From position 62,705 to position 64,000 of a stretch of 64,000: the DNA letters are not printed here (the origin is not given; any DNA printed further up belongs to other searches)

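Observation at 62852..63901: Nucleotidyltransferase-like (GS…SDIDL) N-terminal extension with no canonical start codon on the last minus-strand gene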

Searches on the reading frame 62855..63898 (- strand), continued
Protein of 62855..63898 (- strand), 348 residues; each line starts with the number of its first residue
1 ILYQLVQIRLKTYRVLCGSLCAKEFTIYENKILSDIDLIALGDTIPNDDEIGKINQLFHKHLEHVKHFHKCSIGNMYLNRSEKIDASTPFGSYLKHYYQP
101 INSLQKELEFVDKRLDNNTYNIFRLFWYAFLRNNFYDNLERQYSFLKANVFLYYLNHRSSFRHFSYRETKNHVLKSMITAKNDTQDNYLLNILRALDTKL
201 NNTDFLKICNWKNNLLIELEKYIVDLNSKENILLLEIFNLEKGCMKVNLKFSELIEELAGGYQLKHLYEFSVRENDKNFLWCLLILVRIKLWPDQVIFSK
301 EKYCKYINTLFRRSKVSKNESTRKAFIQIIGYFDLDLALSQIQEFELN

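Call 62: predict_structure(alignment_id=A4)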
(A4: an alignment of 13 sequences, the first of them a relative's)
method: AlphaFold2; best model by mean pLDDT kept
length: 503 residues; sequences in the alignment: 13
mean_pLDDT: 89.8   pTM: 0.89
mean pLDDT of the five models: 89.8, 88.5, 88.6, 88.5, 86.9
residues with pLDDT >= 90: 333; 70-90: 151; 50-70: 10; < 50: 9
segments of 3 or more residues with pLDDT < 50: 495-503
pLDDT, mean of each block of 10 residues (from residue 1): 89 93 95 95 95 98 93 88 91 95 96 96 90 88 73 90 89 93 89 93 85 88 85 90 91 91 83 82 94 93 97 92 96 93 96 93 93 93 90 94 94 91 94 94 93 83 88 82 87 51 30
secondary structure, 60 per line:
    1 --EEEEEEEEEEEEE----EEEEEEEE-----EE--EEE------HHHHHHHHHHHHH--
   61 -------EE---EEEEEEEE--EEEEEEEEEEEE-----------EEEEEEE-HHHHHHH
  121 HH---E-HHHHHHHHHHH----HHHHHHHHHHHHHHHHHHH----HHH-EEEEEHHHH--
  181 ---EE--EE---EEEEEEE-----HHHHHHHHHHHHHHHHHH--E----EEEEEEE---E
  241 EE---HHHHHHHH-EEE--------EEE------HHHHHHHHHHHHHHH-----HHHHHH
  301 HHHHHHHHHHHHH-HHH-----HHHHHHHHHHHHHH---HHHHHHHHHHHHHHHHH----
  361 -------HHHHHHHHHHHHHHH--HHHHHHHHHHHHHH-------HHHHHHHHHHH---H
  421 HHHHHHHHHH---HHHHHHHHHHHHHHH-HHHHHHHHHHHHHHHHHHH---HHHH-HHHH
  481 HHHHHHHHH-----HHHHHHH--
elements in order: E3-15 E20-27 E37-39 H46-58 E73-80 E83-94 E106-112 H114-122 H128-138 H143-161 E170-174 H175-178 E193-199 H205-222 E230-236 E240-242 H246-253 E255-257 E266-268 H275-289 H295-313 H323-336 H340-356 H368-382 H385-398 H406-416 H420-430 H434-448 H450-468 H472-475 H477-489 H495-501

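Call 64: fold_search(model_id=the predicted structure, library=pdb)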
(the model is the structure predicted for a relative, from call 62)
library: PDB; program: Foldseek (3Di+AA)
matches with E <= 10: 1065; with E <= 0.001: 301
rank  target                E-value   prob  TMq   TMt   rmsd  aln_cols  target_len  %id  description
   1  1ktg_A                5.5e-09  1.00  0.22  0.76   2.0       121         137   30  Crystal Structure of a C. elegans Ap4A Hydrolase Binary Complex (released 2002-05-08)
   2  5cfi_A                3.9e-08  1.00  0.24  0.78   3.0       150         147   27  Structural and functional attributes of malaria parasite Ap4A hydrolase (released 2016-02-10)
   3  4ijx_A                7.2e-08  1.00  0.21  0.68   2.5       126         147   28  Crystal structure of human Ap4A hydrolase E58A mutant complexed with DPO (released 2013-03-20)
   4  5cfi_B                8.3e-08  1.00  0.24  0.78   2.9       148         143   25  Structural and functional attributes of malaria parasite Ap4A hydrolase (released 2016-02-10)
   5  4ijx_B                1.1e-07  1.00  0.22  0.72   2.2       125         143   27  Crystal structure of human Ap4A hydrolase E58A mutant complexed with DPO (released 2013-03-20)
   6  1kt9                  1.1e-07  1.00  0.21  0.74   2.9       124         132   27  Crystal Structure of C. elegans Ap4A Hydrolase (released 2002-05-08)
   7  1ktg_B                1.4e-07  1.00  0.21  0.76   1.9       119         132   30  Crystal Structure of a C. elegans Ap4A Hydrolase Binary Complex (released 2002-05-08)
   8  5cfj                  1.4e-07  1.00  0.23  0.78   2.6       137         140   28  Structural and functional attributes of malaria parasite Ap4A hydrolase (released 2016-02-10)
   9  3u53_A                2.3e-07  1.00  0.22  0.70   3.0       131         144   29  Crystal structure of human Ap4A hydrolase (released 2012-10-10)
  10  6m6y                  3.4e-07  1.00  0.21  0.35   2.1       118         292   19  Crystal structure of Mycobacterium smegmatis MutT1 in complex with 8-oxo-dGTP (released 2020-10-14)
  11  5cfi_C                4.6e-07  1.00  0.20  0.73   2.5       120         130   29  Structural and functional attributes of malaria parasite Ap4A hydrolase (released 2016-02-10)
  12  6m72                  5.6e-07  1.00  0.21  0.35   2.2       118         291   20  Crystal structure of Mycobacterium smegmatis MutT1 in complex with 8-oxo-dGDP (released 2020-10-14)
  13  5ggc_A                8.9e-07  1.00  0.21  0.35   2.6       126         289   19  Crystal structure of Mycobacterium smegmatis MutT1 in complex with phosphate and magnesium ions (excess magnesium, I) (released 2017-04-19)
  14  5gg6_A                1.1e-06  1.00  0.20  0.35   2.2       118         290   19  Crystal structure of Mycobacterium smegmatis MutT1 in complex with 8-oxo-dGTP (released 2017-04-19)
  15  5gg5                  1.1e-06  1.00  0.20  0.34   3.1       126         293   18  Crystal structure of Mycobacterium smegmatis MutT1 (released 2017-04-19)
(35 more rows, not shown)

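Call 92: search_solved_structures(query=L001:9114-10001:+, max_evalue=0.001)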
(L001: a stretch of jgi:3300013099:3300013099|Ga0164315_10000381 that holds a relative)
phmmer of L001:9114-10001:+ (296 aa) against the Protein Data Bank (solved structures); distinct sequences matched with E-value up to 0.001: 13.
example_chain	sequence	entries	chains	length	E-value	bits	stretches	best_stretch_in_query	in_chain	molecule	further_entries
5wgg_A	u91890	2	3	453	1e-05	28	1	8-116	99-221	Radical SAM domain protein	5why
7vob_C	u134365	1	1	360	1.6e-05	27.4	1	8-99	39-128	Cytosylglucuronate decarboxylase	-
7voc_C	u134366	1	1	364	1.6e-05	27.3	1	8-99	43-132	Cytosylglucuronate decarboxylase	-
8wm2_A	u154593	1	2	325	1.7e-05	27.2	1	12-99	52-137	Fe-S radical SAM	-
6c8v_A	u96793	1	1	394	7.6e-05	25.1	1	9-85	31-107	Coenzyme PQQ synthesis protein E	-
5v1q_A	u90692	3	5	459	0.00011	24.6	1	8-103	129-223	Radical SAM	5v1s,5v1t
9dfu_A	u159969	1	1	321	0.00024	23.5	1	9-102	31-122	Radical SAM core domain-containing protein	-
2fb2_A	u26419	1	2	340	0.00024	23.4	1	9-98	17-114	Molybdenum cofactor biosynthesis protein A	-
1tv7_A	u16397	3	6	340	0.0003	23.2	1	9-98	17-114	Molybdenum cofactor biosynthesis protein A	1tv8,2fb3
6efn_A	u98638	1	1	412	0.00035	22.9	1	10-81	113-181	Sporulation killing factor maturation protein SkfB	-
9dfn_A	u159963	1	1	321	0.00036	22.9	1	8-102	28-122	Radical SAM core domain-containing protein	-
8ai6_A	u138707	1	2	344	0.00055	22.3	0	4-153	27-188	Putative peptide biosynthesis protein YydG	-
8ai1_A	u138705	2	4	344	0.00069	22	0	4-153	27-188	Putative peptide biosynthesis protein YydG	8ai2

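Call 93: search_solved_structures(query=L001:7005-9104:+, max_evalue=0.001)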
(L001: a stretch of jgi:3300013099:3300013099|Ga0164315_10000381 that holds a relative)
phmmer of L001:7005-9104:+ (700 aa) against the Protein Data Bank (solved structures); distinct sequences matched with E-value up to 0.001: 12.
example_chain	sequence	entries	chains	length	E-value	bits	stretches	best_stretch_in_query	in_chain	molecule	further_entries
9s2t_A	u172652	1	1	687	3.9e-65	223.9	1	12-550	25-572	Decarbamoylnovobiocin carbamoyltransferase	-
7vzq_A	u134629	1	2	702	4.4e-59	203.9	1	14-547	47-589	GdmN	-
7vyj_A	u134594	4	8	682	2.1e-58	201.6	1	14-547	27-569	GdmN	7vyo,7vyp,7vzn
7vzu_A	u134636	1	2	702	2.3e-58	201.5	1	14-547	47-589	GdmN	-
7vx0_A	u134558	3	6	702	2.3e-58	201.5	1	14-547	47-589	GdmN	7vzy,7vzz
3ver_A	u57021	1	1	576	1.4e-54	189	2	255-548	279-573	O-carbamoyltransferase TobZ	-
3ven_A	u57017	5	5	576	2.2e-54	188.3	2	255-548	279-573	O-carbamoyltransferase TobZ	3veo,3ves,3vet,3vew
3vex_A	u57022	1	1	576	2.4e-54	188.2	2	255-548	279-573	O-carbamoyltransferase TobZ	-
3vf4_A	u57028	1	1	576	3.6e-54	187.6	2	255-548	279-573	O-carbamoyltransferase TobZ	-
3vf2_A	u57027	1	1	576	4.5e-54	187.3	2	255-548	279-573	O-carbamoyltransferase TobZ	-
3vez_A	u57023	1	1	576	9.2e-54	186.3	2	255-548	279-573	O-carbamoyltransferase TobZ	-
7xb6_A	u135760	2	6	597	1e-42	149.8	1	111-546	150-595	Carbamoyltransferase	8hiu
